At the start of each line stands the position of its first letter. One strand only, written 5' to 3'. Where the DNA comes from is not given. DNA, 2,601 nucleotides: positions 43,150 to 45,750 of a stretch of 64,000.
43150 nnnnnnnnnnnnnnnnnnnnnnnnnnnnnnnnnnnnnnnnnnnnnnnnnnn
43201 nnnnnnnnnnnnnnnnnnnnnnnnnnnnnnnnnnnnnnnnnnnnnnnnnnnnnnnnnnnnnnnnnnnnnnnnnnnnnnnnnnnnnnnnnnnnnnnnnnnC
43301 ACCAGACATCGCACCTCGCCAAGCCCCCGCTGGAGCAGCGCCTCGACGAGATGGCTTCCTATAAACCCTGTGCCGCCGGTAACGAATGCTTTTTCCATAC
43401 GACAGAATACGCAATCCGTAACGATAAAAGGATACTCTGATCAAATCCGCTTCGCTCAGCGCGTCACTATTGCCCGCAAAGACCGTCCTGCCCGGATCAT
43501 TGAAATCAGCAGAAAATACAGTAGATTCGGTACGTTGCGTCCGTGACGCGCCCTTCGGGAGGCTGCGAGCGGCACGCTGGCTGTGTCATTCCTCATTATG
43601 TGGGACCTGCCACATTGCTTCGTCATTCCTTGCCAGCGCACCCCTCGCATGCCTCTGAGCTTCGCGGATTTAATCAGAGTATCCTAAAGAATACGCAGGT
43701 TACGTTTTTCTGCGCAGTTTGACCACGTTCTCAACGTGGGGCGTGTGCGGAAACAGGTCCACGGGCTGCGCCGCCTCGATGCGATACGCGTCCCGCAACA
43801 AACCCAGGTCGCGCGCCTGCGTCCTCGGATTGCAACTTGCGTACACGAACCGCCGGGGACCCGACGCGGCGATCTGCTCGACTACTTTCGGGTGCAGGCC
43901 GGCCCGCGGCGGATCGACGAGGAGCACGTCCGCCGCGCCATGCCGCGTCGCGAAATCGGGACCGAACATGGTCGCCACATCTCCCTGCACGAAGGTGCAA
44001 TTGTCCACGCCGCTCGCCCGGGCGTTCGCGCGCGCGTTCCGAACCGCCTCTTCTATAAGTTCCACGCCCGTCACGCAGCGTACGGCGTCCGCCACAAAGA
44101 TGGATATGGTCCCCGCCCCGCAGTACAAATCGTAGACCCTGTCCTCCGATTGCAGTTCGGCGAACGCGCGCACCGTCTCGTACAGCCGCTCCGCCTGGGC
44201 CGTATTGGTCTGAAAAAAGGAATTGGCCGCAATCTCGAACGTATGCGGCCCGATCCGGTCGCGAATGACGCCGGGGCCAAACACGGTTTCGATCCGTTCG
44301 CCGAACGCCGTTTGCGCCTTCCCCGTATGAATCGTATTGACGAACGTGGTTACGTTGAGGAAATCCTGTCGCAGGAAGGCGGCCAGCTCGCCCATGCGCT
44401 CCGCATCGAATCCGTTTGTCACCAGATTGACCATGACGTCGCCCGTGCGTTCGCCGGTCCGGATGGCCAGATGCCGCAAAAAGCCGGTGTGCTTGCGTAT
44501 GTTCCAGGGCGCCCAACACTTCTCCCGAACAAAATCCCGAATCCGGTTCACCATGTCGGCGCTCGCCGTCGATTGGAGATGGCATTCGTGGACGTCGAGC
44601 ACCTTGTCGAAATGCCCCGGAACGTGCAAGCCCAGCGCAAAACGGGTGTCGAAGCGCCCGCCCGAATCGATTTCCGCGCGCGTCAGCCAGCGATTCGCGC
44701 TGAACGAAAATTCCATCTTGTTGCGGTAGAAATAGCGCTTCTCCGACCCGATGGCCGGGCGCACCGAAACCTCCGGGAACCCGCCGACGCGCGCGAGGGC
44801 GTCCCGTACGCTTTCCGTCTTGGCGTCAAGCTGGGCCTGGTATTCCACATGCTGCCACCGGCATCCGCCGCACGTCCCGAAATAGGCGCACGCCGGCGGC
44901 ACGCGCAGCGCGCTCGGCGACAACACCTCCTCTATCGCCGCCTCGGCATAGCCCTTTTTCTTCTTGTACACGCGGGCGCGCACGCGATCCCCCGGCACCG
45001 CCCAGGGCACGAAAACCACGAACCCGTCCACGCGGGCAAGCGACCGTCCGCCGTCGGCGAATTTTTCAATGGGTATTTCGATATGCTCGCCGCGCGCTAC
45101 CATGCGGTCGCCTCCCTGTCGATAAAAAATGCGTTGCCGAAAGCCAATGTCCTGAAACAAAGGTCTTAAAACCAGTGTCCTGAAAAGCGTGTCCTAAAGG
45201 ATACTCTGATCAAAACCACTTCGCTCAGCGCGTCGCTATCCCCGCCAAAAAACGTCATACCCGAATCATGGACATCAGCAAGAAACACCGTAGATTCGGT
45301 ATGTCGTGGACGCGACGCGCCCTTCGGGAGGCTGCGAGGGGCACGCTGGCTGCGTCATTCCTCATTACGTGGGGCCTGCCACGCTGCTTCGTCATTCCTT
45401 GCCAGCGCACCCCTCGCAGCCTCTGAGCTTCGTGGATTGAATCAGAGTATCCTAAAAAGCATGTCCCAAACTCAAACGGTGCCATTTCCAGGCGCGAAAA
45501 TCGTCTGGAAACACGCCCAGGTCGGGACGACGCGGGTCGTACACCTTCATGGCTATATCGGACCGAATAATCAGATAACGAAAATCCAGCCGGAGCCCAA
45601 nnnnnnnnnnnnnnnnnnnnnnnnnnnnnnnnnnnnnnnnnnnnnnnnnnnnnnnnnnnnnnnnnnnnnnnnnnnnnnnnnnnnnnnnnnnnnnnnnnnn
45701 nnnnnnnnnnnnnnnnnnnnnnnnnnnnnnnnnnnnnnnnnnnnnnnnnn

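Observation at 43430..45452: Two copies of a ~255-bp MITE-like element with covarying termini and a long internal stem, flanking rlmD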

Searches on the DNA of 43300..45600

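Call 6: search_rna_families(source=window, start=43300, end=45600, threshold=evalue, max_evalue=10)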
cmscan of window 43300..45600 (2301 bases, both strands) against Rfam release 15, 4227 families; matches with E-value up to 10: 1.
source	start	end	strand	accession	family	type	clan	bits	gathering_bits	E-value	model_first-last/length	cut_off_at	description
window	45328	45423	-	RF03777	MIR533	Gene; miRNA;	-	19.3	80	0.85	1-125/125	no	MIR533 microRNA precursor family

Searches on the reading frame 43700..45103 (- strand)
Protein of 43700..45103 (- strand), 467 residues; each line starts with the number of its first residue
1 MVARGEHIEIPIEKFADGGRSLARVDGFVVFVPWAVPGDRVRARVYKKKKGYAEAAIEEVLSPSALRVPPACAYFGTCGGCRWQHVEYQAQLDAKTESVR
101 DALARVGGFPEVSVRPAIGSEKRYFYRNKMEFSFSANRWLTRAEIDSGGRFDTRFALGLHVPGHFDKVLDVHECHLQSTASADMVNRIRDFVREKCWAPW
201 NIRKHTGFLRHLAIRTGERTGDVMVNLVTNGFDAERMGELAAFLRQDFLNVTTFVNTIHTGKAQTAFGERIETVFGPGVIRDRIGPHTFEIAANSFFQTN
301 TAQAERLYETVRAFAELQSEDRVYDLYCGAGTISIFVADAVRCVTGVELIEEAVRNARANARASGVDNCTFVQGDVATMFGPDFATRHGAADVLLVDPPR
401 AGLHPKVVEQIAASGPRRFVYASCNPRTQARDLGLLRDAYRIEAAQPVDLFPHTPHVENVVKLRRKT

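Call 11: search_protein_families(library=pfam, proteins=[window:43700-45103:-])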
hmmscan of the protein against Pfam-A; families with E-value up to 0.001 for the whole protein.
window:43700-45103:- (467 aa): 8 families
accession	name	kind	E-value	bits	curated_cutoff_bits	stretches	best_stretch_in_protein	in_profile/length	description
PF05958.17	tRNA_U5-meth_tr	-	1.2e-22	80.9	23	1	289-465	172-356/357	tRNA (Uracil-5-)-methyltransferase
PF13847.12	Methyltransf_31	-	2.3e-11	44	27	1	318-379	2-66/145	Methyltransferase domain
PF13649.12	Methyltransf_25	-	1.4e-08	35.7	27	1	323-379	1-58/97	Methyltransferase domain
PF01938.26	TRAM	-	2.3e-08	34.2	21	1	4-55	4-58/61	TRAM domain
PF05175.20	MTS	-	9.6e-07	29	23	1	319-410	31-121/170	Methyltransferase small domain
PF09445.16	Methyltransf_15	-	3.5e-05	23.9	22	1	322-403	3-84/165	RNA cap guanine-N2 methyltransferase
PF01135.25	PCMT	-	0.00025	21.3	20.3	1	299-375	53-132/210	Protein-L-isoaspartate(D-aspartate) O-methyltransferase (PCMT)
PF01170.24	UPF0020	-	0.00055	20.1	22.3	0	313-399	22-130/197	RMKL-like, methyltransferase domain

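Call 17: find_encoding_contigs(protein=window:43700-45103:-, flank=10000, max_places=6)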
Protein window:43700-45103:- (467 aa): 2 contigs read that carry it; 2 places shown.
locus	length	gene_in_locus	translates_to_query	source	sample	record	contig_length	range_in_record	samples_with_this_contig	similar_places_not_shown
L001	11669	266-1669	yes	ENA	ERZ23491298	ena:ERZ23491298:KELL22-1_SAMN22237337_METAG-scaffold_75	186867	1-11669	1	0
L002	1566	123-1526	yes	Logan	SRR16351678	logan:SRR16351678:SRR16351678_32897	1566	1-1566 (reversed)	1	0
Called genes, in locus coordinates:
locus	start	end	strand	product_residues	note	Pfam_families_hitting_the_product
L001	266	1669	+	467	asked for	PF01938:TRAM, PF05958:tRNA_U5-meth_tr, PF05175:MTS (weak), PF13847:Methyltransf_31, PF13649:Methyltransf_25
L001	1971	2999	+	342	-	PF01073:3Beta_HSD, PF01370:Epimerase, PF04321:RmlD_sub_bind, PF07993:NAD_binding_4 (weak), PF13460:NAD_binding_10, PF16363:GDP_Man_Dehyd, PF07993:NAD_binding_4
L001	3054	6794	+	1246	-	PF16078:2-oxogl_dehyd_N, PF00198:2-oxoacid_dh, PF00676:E1_dh, PF02779:Transket_pyr, PF16870:OxoGdeHyase_C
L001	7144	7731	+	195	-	PF01725:Ham1p_like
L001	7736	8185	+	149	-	PF02580:Tyr_Deacylase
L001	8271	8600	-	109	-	-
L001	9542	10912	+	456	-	-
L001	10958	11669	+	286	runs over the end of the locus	-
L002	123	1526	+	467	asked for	PF01938:TRAM, PF05958:tRNA_U5-meth_tr, PF05175:MTS (weak), PF13847:Methyltransf_31, PF13649:Methyltransf_25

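Call 38: find_homologous_proteins(query=window:43700-45103:-, max_evalue=1e-60)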
Query window:43700-45103:- (467 aa): 7894 proteins with E <= 1e-60 among 8000 candidates; the best 120 are listed.
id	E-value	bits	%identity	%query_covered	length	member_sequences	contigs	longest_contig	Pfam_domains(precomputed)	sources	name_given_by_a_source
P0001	3.4e-290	980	91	100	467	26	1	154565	PF13847.13,PF05175.21,PF13649.13,PF01135.26,PF21579.5,PF01938.27,PF05958.18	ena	-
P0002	6.8e-280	946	88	100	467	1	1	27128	PF13847.13,PF05175.21,PF13649.13,PF01135.26,PF01938.27,PF05958.18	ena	-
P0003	1.4e-274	929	85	100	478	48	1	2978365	PF13847.13,PF05175.21,PF13649.13,PF21579.5,PF01938.27,PF05958.18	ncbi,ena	-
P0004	1.0e-230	784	72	99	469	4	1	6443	PF13847.13,PF13649.13,PF21579.5,PF01938.27,PF05958.18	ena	-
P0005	3.2e-230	783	72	99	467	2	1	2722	PF13847.13,PF05175.21,PF13649.13,PF01938.27,PF05958.18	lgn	-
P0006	7.9e-230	781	71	99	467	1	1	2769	PF13847.13,PF13649.13,PF01938.27,PF05958.18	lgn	-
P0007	7.4e-228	775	71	100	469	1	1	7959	PF13847.13,PF05175.21,PF13649.13,PF09445.17,PF21579.5,PF01938.27,PF05958.18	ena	-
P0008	9.8e-228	774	72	99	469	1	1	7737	PF13847.13,PF13649.13,PF01938.27,PF05958.18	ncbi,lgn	-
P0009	5.8e-227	772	71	100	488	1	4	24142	PF13847.13,PF13649.13,PF02475.24,PF01938.27,PF05958.18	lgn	-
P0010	5.8e-226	769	71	100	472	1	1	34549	PF13847.13,PF05175.21,PF13649.13,PF21579.5,PF01938.27,PF05958.18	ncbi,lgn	-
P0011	2.6e-225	766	71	99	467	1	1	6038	PF13847.13,PF05175.21,PF13649.13,PF09445.17,PF01938.27,PF05958.18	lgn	-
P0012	1.4e-223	761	71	98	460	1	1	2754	PF13847.13,PF05175.21,PF13649.13,PF09445.17,PF21579.5,PF01938.27,PF05958.18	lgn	-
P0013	1.1e-222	758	70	99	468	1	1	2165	PF13847.13,PF05175.21,PF13649.13,PF09445.17,PF01938.27,PF05958.18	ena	-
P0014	1.7e-221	754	69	99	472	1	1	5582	PF13847.13,PF05175.21,PF13649.13,PF01938.27,PF05958.18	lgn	-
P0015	9.1e-220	748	73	94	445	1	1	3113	PF13847.13,PF05175.21,PF13649.13,PF09445.17,PF05958.18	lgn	-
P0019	2.5e-218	743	70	99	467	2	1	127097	PF13847.13,PF13649.13,PF01938.27,PF05958.18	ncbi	-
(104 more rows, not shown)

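Call 39: find_encoding_contigs(protein=P0001, flank=4000, max_places=2)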
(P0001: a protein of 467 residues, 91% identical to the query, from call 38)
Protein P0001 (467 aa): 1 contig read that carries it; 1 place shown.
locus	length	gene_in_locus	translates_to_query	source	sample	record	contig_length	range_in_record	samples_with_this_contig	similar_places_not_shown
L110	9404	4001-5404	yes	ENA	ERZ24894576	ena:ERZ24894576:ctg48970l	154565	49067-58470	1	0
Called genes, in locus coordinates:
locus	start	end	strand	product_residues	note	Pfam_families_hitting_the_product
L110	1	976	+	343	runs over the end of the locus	PF01551:Peptidase_M23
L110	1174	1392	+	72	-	PF11387:DUF2795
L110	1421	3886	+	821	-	PF07244:POTRA, PF01103:Omp85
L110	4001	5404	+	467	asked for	PF01938:TRAM, PF21579:PabTrmU54_TRAM_dom (weak), PF01135:PCMT (faint), PF05958:tRNA_U5-meth_tr, PF05175:MTS (weak), PF13847:Methyltransf_31, PF13649:Methyltransf_25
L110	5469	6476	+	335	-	PF01073:3Beta_HSD, PF01370:Epimerase, PF04321:RmlD_sub_bind, PF05368:NmrA (weak), PF07993:NAD_binding_4 (weak), PF13460:NAD_binding_10, PF16363:GDP_Man_Dehyd, PF07993:NAD_binding_4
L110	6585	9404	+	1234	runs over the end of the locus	PF16078:2-oxogl_dehyd_N, PF00198:2-oxoacid_dh, PF00676:E1_dh, PF02779:Transket_pyr, PF16870:OxoGdeHyase_C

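Call 40: find_encoding_contigs(protein=P0002, flank=4000, max_places=2)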
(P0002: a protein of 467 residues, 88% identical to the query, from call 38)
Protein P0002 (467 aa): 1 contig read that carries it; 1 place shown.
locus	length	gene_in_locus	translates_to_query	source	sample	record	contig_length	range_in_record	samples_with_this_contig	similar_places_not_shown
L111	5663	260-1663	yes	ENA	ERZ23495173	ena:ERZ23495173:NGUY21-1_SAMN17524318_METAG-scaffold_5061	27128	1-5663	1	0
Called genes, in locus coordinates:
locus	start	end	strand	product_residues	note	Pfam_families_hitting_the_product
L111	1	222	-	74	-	?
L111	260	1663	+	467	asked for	PF01938:TRAM, PF01135:PCMT (faint), PF05958:tRNA_U5-meth_tr, PF05175:MTS (weak), PF13847:Methyltransf_31, PF13649:Methyltransf_25 (weak), PF05958:tRNA_U5-meth_tr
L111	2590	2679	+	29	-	-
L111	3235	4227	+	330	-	PF01073:3Beta_HSD, PF01370:Epimerase, PF04321:RmlD_sub_bind, PF05368:NmrA, PF07993:NAD_binding_4 (weak), PF13460:NAD_binding_10, PF16363:GDP_Man_Dehyd, PF07993:NAD_binding_4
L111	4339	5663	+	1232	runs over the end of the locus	PF16078:2-oxogl_dehyd_N, PF00198:2-oxoacid_dh, PF00676:E1_dh, PF02779:Transket_pyr, PF16870:OxoGdeHyase_C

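Call 41: find_encoding_contigs(protein=P0003, flank=4000, max_places=2)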
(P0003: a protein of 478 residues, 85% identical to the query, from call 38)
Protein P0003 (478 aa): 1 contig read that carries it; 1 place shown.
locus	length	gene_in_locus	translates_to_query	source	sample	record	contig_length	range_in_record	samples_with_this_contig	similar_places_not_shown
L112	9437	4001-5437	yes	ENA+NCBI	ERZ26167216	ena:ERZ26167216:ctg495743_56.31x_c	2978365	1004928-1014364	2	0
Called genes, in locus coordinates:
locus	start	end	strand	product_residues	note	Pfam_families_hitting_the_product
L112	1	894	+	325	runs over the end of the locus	PF01551:Peptidase_M23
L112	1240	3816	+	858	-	PF07244:POTRA (weak), PF01103:Omp85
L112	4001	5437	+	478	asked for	PF01938:TRAM, PF21579:PabTrmU54_TRAM_dom (weak), PF05958:tRNA_U5-meth_tr, PF05175:MTS (weak), PF13847:Methyltransf_31, PF13649:Methyltransf_25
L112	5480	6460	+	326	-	PF01073:3Beta_HSD, PF01370:Epimerase, PF04321:RmlD_sub_bind, PF05368:NmrA, PF07993:NAD_binding_4, PF13460:NAD_binding_10, PF16363:GDP_Man_Dehyd, PF07993:NAD_binding_4, +1 more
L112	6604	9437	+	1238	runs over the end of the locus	PF16078:2-oxogl_dehyd_N, PF00198:2-oxoacid_dh, PF00676:E1_dh, PF02779:Transket_pyr, PF16870:OxoGdeHyase_C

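Call 42: find_encoding_contigs(protein=P0019, flank=4000, max_places=2)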
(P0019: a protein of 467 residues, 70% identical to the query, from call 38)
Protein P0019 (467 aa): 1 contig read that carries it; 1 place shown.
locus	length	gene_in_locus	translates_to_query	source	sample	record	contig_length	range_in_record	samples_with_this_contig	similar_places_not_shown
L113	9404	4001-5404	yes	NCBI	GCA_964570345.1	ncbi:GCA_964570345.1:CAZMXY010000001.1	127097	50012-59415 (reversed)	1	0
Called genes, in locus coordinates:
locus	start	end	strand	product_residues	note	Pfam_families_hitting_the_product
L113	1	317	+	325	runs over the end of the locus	PF01551:Peptidase_M23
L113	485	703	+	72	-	PF11387:DUF2795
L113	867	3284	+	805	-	PF07244:POTRA (weak), PF01103:Omp85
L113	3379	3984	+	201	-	PF00027:cNMP_binding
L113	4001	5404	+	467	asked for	PF01938:TRAM, PF05958:tRNA_U5-meth_tr, PF13847:Methyltransf_31, PF13649:Methyltransf_25 (weak)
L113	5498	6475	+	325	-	PF01073:3Beta_HSD, PF01370:Epimerase, PF04321:RmlD_sub_bind, PF05368:NmrA (weak), PF07993:NAD_binding_4 (weak), PF13460:NAD_binding_10, PF16363:GDP_Man_Dehyd, PF07993:NAD_binding_4 (weak)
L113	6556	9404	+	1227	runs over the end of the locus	PF16078:2-oxogl_dehyd_N, PF00198:2-oxoacid_dh, PF00676:E1_dh, PF02779:Transket_pyr, PF16870:OxoGdeHyase_C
